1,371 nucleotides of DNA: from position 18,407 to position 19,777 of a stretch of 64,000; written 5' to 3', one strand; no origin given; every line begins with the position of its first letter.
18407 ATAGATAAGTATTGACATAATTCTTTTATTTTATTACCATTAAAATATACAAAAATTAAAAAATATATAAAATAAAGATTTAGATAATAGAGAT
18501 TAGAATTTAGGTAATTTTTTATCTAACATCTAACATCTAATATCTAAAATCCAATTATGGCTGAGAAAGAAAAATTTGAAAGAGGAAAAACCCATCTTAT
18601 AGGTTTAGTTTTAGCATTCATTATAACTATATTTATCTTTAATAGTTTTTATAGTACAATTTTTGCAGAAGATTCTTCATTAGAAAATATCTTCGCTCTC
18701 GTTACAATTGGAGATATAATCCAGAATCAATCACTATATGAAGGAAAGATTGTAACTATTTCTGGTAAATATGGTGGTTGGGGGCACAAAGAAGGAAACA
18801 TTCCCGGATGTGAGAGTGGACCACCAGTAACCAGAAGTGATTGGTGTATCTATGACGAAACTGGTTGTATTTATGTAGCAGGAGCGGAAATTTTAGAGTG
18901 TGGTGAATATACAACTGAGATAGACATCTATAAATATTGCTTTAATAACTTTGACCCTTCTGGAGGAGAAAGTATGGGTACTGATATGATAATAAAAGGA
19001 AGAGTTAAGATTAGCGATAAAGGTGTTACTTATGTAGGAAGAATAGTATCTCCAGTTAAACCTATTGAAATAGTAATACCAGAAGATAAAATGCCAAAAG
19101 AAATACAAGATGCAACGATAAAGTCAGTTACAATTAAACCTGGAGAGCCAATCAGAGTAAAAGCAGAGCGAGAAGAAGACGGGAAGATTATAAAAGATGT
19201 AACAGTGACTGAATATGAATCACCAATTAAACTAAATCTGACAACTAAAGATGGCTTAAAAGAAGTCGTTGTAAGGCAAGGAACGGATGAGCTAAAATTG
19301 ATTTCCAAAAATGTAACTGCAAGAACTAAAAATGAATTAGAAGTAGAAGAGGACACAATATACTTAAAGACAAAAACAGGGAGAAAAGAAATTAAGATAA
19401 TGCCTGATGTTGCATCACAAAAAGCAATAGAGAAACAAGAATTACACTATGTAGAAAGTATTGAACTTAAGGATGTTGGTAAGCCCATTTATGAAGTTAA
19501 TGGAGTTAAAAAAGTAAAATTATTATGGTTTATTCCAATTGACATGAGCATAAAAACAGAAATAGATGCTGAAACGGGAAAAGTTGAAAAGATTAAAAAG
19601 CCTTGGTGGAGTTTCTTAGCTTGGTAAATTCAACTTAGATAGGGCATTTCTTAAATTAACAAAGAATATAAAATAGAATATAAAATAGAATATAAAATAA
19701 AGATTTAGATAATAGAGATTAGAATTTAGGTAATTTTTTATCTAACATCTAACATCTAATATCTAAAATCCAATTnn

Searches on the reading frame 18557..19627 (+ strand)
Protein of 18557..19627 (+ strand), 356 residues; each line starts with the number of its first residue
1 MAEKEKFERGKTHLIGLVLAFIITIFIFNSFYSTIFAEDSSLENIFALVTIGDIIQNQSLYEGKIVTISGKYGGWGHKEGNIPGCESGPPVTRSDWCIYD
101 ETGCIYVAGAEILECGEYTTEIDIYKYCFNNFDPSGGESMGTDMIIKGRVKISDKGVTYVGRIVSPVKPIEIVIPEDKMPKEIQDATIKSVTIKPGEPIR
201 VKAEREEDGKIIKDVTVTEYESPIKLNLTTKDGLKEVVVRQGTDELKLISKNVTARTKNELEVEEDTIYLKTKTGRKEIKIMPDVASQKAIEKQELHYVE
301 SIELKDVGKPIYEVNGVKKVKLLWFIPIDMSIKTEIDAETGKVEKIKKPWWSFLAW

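Call 75: search_protein_families(library=pfam, proteins=[window:18557-19627:+], max_evalue=0.001)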
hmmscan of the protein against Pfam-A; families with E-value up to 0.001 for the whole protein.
window:18557-19627:+ (356 aa): 1 family
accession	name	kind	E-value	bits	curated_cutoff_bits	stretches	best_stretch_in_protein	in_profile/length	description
PF03413.25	PepSY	-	7.9e-05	23.3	24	1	288-346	9-59/60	Peptidase propeptide and YPEB domain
